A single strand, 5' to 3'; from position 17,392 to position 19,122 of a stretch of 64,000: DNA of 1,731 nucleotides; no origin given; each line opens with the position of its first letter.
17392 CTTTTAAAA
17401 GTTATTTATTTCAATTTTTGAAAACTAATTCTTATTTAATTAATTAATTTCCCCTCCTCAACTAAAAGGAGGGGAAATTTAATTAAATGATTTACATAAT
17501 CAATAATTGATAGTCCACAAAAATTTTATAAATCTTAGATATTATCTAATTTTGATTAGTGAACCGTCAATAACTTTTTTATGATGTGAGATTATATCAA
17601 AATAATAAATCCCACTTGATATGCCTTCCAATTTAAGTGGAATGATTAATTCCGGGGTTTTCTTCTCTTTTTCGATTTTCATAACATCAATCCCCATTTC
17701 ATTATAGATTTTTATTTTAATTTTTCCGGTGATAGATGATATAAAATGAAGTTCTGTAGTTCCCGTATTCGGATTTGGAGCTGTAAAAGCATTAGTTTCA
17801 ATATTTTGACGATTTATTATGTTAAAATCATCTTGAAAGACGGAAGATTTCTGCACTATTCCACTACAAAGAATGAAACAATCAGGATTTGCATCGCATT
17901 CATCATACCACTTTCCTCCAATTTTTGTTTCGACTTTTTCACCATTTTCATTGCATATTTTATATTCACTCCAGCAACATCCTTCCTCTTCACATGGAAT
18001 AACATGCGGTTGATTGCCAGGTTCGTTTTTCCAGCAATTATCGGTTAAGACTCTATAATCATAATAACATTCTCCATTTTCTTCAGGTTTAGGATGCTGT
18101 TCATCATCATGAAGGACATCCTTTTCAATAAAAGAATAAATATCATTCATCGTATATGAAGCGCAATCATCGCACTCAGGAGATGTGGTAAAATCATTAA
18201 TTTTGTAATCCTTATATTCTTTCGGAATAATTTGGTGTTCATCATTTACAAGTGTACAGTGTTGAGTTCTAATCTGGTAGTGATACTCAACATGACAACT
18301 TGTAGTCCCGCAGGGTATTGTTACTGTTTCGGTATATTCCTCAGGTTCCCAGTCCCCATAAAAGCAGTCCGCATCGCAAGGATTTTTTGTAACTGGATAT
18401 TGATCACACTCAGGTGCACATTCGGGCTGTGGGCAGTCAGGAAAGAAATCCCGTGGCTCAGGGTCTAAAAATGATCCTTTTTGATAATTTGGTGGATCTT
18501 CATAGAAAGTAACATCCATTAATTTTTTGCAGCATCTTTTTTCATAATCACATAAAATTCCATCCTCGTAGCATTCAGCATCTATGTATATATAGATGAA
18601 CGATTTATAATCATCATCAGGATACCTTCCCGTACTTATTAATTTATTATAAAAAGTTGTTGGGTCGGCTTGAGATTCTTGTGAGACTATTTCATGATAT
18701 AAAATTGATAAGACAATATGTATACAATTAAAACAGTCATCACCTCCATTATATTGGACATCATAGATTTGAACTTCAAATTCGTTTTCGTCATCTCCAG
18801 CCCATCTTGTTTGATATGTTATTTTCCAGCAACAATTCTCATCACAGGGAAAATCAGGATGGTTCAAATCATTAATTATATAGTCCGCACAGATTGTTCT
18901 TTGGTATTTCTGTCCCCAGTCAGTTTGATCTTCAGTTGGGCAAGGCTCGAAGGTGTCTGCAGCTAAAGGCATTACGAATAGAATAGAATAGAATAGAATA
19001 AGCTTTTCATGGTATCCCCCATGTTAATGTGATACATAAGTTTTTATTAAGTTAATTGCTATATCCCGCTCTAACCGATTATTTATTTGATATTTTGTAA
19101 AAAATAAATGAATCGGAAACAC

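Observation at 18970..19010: (GAATA)5 tract separates a signal-peptide start from the Cys-rich T9SS cargo ORF: candidate slipped-strand phase switch, OFF in this sequence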

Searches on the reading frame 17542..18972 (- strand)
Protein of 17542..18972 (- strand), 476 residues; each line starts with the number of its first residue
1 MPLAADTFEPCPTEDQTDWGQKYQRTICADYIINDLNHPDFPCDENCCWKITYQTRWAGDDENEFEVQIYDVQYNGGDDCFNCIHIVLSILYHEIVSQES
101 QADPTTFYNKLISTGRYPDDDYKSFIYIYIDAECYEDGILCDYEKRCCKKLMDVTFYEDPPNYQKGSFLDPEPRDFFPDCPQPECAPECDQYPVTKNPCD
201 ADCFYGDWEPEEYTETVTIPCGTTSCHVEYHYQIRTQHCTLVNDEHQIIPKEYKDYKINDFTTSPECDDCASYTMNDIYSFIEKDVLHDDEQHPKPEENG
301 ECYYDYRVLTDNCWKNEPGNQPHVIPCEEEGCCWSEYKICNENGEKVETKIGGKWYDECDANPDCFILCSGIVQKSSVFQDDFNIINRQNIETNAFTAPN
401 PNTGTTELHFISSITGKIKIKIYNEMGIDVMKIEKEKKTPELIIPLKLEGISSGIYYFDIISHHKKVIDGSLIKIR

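Call 9: search_protein_families(library=pfam, proteins=[window:17542-18972:-], max_evalue=0.01)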
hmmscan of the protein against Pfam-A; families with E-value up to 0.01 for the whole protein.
window:17542-18972:- (476 aa): 1 family
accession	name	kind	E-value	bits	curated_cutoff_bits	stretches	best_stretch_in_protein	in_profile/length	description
PF18962.6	Por_Secre_tail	-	4.4e-06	27.3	27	1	399-468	3-70/75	Secretion system C-terminal sorting domain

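Call 10: search_protein_families(library=ncbifam, proteins=[window:17542-18972:-], max_evalue=0.01)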
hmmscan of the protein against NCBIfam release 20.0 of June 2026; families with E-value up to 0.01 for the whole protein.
window:17542-18972:- (476 aa): 3 families
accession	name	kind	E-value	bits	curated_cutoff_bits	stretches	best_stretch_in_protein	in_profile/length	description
TIGR04183.1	Por_Secre_tail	domain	8e-06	25.8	23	1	399-465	3-63/72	T9SS type A sorting domain-containing protein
NF052323.1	T9SSA_dep_M6i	equivalog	0.00014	19.9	600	1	372-475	939-1039/1043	T9SS-dependent M6-like inactivated metalloprotease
NF038113.1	T9SSA_dep_M36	equivalog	0.0069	14.6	885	1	386-466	783-861/869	T9SS-dependent M36 family metallopeptidase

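Call 11: find_homologous_proteins(query=window:17542-18972:-)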
Query window:17542-18972:- (476 aa): 1 proteins with E <= 0.001 among 1389 candidates.
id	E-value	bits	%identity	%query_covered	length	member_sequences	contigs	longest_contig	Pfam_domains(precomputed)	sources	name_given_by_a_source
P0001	0.0e+0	1150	100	100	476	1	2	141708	PF18962.8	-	-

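Call 12: find_encoding_contigs(protein=P0001, flank=3000, max_places=10)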
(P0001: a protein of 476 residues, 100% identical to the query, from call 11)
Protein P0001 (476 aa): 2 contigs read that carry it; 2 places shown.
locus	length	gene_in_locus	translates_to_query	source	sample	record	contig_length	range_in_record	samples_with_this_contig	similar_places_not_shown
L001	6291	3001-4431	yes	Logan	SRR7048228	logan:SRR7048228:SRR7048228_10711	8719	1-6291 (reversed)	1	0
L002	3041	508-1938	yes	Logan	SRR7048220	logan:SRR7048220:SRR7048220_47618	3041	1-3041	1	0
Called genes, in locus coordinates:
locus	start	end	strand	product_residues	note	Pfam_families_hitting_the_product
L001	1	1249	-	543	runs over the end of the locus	-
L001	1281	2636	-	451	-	PF13185:GAF_2 (weak), PF13492:GAF_3 (weak), PF02518:HATPase_c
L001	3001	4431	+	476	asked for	PF18962:Por_Secre_tail (faint)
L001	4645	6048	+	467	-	PF14870:PSII_BNR (faint), PF02012:BNR (faint), PF18962:Por_Secre_tail (weak)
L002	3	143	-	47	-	?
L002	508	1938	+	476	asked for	PF18962:Por_Secre_tail (faint)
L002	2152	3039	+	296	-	?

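Call 25: search_protein_representatives(protein=window:17542-18972:-)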
Query: 476 residues. Proteins with E-value up to 0.001 (for the whole library): 134; up to 1e-10: 43; up to 1e-30: 6. The best 134 are listed.
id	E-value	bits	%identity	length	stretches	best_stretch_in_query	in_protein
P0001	0.0e+00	1150.4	100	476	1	1-476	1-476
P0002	1.1e-66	242.1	36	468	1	5-461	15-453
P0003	6.5e-57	209.8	32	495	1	9-473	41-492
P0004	9.3e-33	130.1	28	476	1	9-475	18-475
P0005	2.7e-31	125.3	29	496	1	9-472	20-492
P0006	6.1e-31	124.1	28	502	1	9-473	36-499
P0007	1.7e-28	116.0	34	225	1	252-473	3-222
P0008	4.5e-27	111.3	32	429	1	39-472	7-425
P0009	6.8e-27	110.7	27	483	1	10-473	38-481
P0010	2.1e-26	109.1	32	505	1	23-473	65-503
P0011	4.7e-25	104.7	27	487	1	8-460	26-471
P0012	6.8e-23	97.5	28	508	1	9-463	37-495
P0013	7.8e-23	97.3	32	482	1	16-476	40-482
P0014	1.2e-22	96.7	29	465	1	29-473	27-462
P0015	4.1e-22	95.0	30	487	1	17-392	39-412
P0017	1.4e-20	89.9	29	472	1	45-460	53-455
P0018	5.8e-20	87.9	27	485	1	16-473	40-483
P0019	9.5e-20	87.2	28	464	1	11-471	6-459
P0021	2.5e-19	85.8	30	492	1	40-454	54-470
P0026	3.2e-16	75.5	27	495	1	10-460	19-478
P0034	1.6e-13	66.7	25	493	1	16-461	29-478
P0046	4.4e-10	55.3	24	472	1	35-474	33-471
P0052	3.0e-09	52.5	26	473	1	10-470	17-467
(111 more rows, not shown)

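Call 28: find_encoding_contigs(protein=P0002, flank=3000, max_places=6)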
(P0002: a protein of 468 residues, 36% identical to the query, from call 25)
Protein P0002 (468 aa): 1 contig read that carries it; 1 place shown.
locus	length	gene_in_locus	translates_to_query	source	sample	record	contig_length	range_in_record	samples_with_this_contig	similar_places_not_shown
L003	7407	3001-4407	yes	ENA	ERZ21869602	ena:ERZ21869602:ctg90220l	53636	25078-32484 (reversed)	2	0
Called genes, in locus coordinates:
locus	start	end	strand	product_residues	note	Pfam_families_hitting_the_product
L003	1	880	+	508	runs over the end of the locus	PF01523:PmbA_TldD_1st, PF19290:PmbA_TldD_2nd, PF19289:PmbA_TldD_3rd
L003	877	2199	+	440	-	PF01523:PmbA_TldD_1st, PF19290:PmbA_TldD_2nd, PF19289:PmbA_TldD_3rd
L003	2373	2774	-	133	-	PF02627:CMD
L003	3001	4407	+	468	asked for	PF18962:Por_Secre_tail (weak)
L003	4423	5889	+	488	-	PF02012:BNR (faint), PF15902:Sortilin-Vps10 (faint), PF14870:PSII_BNR, PF18962:Por_Secre_tail (faint)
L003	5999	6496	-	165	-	PF01257:2Fe-2S_thioredx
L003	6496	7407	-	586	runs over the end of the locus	PF00111:Fer2 (weak), PF13510:Fer2_4, PF10588:NADH-G_4Fe-4S_3, PF12838:Fer4_7, PF14697:Fer4_21 (weak), PF22117:Fer4_Nqo3, PF02906:Fe_hyd_lg_C, PF02256:Fe_hyd_SSU, +6 more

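Call 39: find_encoding_contigs(protein=P0014, flank=1500, max_places=3)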
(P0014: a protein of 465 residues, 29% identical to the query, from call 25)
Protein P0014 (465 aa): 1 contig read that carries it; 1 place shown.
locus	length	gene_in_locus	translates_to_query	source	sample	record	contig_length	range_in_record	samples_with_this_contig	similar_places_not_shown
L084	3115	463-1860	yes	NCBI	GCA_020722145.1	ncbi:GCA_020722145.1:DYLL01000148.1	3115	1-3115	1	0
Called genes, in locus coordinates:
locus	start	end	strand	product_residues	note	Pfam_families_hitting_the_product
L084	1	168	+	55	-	?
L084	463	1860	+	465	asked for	PF18962:Por_Secre_tail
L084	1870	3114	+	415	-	?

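Call 40: find_encoding_contigs(protein=P0019, flank=1500, max_places=3)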
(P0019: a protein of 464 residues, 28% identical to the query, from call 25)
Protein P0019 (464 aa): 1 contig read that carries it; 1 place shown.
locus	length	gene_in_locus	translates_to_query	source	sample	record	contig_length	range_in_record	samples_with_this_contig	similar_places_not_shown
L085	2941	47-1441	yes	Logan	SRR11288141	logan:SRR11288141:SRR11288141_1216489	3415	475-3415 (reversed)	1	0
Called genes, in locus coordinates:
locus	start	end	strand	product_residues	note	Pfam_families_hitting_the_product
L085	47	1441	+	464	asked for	PF18962:Por_Secre_tail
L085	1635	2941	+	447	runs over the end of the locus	PF14870:PSII_BNR (faint), PF02012:BNR (faint), PF15902:Sortilin-Vps10 (faint), PF18962:Por_Secre_tail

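Call 41: find_encoding_contigs(protein=P0026, flank=1500, max_places=3)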
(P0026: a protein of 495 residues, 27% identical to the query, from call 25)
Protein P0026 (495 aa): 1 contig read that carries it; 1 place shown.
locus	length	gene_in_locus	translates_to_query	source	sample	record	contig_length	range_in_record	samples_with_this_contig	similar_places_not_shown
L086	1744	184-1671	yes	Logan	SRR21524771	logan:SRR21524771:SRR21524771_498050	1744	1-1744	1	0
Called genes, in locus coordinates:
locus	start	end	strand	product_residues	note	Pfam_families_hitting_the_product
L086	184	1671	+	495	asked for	PF18962:Por_Secre_tail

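Call 45: find_encoding_contigs(protein=P0010, flank=1500, max_places=4)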
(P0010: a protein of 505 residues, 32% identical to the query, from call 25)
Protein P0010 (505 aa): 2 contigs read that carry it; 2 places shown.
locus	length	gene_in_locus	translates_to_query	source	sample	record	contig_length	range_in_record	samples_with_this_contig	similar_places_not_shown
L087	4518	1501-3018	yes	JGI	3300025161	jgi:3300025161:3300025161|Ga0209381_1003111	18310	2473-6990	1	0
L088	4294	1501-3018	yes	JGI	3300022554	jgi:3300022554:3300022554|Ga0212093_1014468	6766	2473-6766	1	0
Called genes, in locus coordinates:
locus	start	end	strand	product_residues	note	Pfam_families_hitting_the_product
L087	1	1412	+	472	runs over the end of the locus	PF02012:BNR (faint), PF14870:PSII_BNR (faint), PF15902:Sortilin-Vps10 (faint), PF18962:Por_Secre_tail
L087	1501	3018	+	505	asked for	PF18962:Por_Secre_tail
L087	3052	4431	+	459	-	PF15902:Sortilin-Vps10 (faint), PF02012:BNR (faint), PF14870:PSII_BNR (faint), PF18962:Por_Secre_tail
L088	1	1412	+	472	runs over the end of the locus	PF02012:BNR (faint), PF14870:PSII_BNR (faint), PF15902:Sortilin-Vps10 (faint), PF18962:Por_Secre_tail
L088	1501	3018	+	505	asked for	PF18962:Por_Secre_tail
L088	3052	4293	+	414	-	?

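Call 46: find_encoding_contigs(protein=P0034, flank=1500, max_places=4)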
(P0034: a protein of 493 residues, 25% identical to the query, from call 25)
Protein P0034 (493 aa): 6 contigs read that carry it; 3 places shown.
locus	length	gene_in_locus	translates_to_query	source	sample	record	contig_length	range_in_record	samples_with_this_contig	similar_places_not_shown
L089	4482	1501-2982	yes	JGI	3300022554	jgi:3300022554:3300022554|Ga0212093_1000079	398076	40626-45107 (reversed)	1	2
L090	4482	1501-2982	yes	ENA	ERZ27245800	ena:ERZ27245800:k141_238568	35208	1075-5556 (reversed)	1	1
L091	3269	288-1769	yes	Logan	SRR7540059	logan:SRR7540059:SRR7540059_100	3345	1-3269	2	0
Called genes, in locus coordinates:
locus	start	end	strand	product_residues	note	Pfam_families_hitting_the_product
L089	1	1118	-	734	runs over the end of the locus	PF24807:WD40_CDC20-Fz, PF23381:Beta-prop_IFT122_1st, PF23414:Beta-prop_EML_2, PF24814:WD40_Prp19, PF24817:WD40_WDHD1_1st, PF25174:Beta-prop_THOC3, PF25175:Beta-prop_WDR5, PF25173:Beta-prop_WDR3_1st, +84 more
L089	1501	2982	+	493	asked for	PF18962:Por_Secre_tail (weak)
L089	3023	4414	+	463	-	PF14870:PSII_BNR (faint), PF15902:Sortilin-Vps10 (weak), PF18962:Por_Secre_tail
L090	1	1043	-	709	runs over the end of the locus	PF24807:WD40_CDC20-Fz, PF24814:WD40_Prp19, PF23381:Beta-prop_IFT122_1st, PF23414:Beta-prop_EML_2, PF24817:WD40_WDHD1_1st, PF25173:Beta-prop_WDR3_1st, PF25174:Beta-prop_THOC3, PF25175:Beta-prop_WDR5, +83 more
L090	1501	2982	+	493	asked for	PF18962:Por_Secre_tail (weak)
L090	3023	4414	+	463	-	PF14870:PSII_BNR (faint), PF15902:Sortilin-Vps10 (weak), PF18962:Por_Secre_tail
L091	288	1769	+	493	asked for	PF18962:Por_Secre_tail (weak)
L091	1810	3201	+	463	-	PF14870:PSII_BNR (faint), PF15902:Sortilin-Vps10 (weak), PF18962:Por_Secre_tail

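Call 47: find_encoding_contigs(protein=P0017, flank=1500, max_places=4)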
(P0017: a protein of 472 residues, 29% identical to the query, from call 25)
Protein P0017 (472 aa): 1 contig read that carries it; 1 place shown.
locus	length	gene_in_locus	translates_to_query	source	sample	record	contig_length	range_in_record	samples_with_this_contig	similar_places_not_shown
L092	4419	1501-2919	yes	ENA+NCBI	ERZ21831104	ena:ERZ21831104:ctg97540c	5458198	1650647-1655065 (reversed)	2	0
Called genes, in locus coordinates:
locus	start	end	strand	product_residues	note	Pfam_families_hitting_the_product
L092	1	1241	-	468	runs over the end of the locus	PF07690:MFS_1, PF00854:PTR2, PF07690:MFS_1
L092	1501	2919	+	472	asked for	PF18962:Por_Secre_tail (weak)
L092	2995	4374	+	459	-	PF14870:PSII_BNR (faint), PF15902:Sortilin-Vps10 (faint), PF18962:Por_Secre_tail (weak)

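Call 50: list_cluster_members(proteins=[P0001, P0002, P0010, P0019, P0034, P0017])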
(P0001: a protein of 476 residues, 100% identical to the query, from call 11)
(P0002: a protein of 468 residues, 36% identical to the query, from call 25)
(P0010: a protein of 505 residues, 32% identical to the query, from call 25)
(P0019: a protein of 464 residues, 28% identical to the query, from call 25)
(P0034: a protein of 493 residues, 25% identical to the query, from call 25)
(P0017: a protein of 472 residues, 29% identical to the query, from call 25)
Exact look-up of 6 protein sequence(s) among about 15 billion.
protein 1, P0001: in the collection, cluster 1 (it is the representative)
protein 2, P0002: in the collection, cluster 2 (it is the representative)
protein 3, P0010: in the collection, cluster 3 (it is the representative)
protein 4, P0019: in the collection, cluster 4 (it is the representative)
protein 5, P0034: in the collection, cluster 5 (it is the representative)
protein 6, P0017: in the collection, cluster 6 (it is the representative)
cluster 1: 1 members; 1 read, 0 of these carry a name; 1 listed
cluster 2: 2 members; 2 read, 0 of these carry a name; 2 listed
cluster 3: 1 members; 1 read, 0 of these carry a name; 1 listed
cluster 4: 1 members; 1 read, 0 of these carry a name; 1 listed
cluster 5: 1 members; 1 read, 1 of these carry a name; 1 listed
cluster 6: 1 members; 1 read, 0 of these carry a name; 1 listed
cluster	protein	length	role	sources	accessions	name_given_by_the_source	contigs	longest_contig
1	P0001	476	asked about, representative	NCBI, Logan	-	-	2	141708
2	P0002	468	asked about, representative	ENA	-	-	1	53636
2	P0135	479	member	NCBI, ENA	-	-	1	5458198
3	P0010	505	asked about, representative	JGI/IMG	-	-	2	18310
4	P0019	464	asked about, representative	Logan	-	-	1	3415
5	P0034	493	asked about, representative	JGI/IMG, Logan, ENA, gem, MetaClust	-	\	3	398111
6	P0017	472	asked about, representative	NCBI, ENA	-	-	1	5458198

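Call 52: find_encoding_contigs(protein=P0135, flank=3000, max_places=4)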
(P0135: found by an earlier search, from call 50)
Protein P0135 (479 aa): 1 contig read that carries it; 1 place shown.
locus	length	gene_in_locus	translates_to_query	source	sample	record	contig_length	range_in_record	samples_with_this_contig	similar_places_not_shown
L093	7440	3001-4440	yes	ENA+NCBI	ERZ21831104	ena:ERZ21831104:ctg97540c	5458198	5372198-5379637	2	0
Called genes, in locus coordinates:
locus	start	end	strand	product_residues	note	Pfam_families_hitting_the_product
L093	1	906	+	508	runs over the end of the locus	PF01523:PmbA_TldD_1st, PF19290:PmbA_TldD_2nd, PF19289:PmbA_TldD_3rd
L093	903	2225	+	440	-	PF01523:PmbA_TldD_1st, PF19290:PmbA_TldD_2nd, PF19289:PmbA_TldD_3rd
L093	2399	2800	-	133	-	PF02627:CMD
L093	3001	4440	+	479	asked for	PF18962:Por_Secre_tail (weak)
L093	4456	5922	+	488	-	PF02012:BNR (faint), PF15902:Sortilin-Vps10 (faint), PF14870:PSII_BNR, PF18962:Por_Secre_tail (faint)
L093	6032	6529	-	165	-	PF01257:2Fe-2S_thioredx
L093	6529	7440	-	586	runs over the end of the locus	PF00111:Fer2 (weak), PF13510:Fer2_4, PF10588:NADH-G_4Fe-4S_3, PF12838:Fer4_7, PF14697:Fer4_21 (weak), PF22117:Fer4_Nqo3, PF02906:Fe_hyd_lg_C, PF02256:Fe_hyd_SSU, +6 more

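Call 55: find_related_loci(query=window:17542-18972:-, collection=genome_contigs, flank=2000)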
Query window:17542-18972:- (476 aa) in genome_contigs; peptide patterns used: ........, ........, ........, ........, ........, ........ (x = any residue, [..] = any of these).
126 stretches matched a pattern, but none encodes a relative of the query by tblastn (E <= 1e-3).

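Call 56: find_homologous_proteins(query=A2, max_evalue=1e-10)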
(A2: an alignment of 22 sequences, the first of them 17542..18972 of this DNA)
Query A2 (22 sequences) (476 aa, profile of the alignment): 2 proteins with E <= 1e-10 among 1963 candidates.
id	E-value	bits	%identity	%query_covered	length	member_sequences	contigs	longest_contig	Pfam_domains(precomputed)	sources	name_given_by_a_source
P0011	2.2e-139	483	24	100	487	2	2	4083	PF18962.8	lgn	-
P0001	2.4e-127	444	100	100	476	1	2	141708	PF18962.8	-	-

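Call 57: find_encoding_contigs(protein=P0046, flank=1500, max_places=4)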
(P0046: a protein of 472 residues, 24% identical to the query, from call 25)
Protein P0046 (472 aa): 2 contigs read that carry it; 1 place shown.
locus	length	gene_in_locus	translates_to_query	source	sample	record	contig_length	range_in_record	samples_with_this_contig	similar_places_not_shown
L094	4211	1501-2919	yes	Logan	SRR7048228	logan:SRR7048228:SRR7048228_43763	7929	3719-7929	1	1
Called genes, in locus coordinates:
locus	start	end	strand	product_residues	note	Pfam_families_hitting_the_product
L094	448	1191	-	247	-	PF03740:PdxJ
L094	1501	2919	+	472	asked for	PF18962:Por_Secre_tail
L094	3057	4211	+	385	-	?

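Call 58: find_encoding_contigs(protein=P0005, flank=1500, max_places=4)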
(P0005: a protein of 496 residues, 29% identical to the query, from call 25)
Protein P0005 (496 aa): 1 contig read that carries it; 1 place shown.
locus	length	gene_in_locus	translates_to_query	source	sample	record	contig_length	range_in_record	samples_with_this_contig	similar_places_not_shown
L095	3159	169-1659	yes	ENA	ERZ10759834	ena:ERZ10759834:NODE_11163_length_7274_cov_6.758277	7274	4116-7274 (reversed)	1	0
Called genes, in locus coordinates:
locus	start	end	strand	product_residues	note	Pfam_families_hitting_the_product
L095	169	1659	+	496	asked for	-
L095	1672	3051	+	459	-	PF14870:PSII_BNR (faint), PF18962:Por_Secre_tail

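Call 59: find_encoding_contigs(protein=P0052, flank=1500, max_places=4)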
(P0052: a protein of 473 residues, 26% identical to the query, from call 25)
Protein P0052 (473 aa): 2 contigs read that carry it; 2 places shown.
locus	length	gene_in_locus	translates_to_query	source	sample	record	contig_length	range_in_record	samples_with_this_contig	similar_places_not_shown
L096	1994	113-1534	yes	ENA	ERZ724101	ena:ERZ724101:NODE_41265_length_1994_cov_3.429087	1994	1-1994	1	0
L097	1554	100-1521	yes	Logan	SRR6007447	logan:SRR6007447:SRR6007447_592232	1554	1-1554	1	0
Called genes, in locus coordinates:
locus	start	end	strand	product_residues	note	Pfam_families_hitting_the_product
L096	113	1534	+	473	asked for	PF18962:Por_Secre_tail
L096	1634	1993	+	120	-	?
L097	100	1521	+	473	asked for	PF18962:Por_Secre_tail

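Call 70: predict_structure(alignment_id=A2)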
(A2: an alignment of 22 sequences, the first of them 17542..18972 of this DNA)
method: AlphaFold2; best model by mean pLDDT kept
length: 476 residues; sequences in the alignment: 22
mean_pLDDT: 84.8   pTM: 0.64
mean pLDDT of the five models: 84.8, 83.7, 82.7, 82.4, 82.0
residues with pLDDT >= 90: 233; 70-90: 195; 50-70: 22; < 50: 26
segments of 3 or more residues with pLDDT < 50: 1-6, 372-391
pLDDT, mean of each block of 10 residues (from residue 1): 49 85 89 92 91 91 92 86 92 94 93 84 91 92 90 91 87 80 91 80 78 94 91 87 70 93 89 85 90 89 92 88 89 88 89 73 81 33 28 83 92 90 89 92 92 92 85 86
secondary structure, 60 per line:
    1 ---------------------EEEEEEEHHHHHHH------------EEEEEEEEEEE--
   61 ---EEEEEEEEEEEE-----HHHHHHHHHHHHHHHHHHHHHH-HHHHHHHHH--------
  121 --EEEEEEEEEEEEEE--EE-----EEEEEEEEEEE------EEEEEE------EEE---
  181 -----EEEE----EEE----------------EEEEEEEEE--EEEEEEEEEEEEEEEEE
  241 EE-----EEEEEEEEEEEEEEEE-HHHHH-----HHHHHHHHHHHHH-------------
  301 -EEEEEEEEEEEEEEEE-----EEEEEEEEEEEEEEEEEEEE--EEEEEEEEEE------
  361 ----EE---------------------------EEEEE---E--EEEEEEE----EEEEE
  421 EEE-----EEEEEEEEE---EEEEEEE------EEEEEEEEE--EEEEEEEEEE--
elements in order: E22-28 H29-35 E48-58 E64-75 H81-102 H104-112 E123-136 E146-156 E163-168 E175-177 E186-189 E194-196 E213-221 E224-242 E248-263 H265-269 H275-287 E302-317 E323-342 E345-354 E394-398 E405-411 E416-423 E429-437 E441-447 E454-462 E465-474
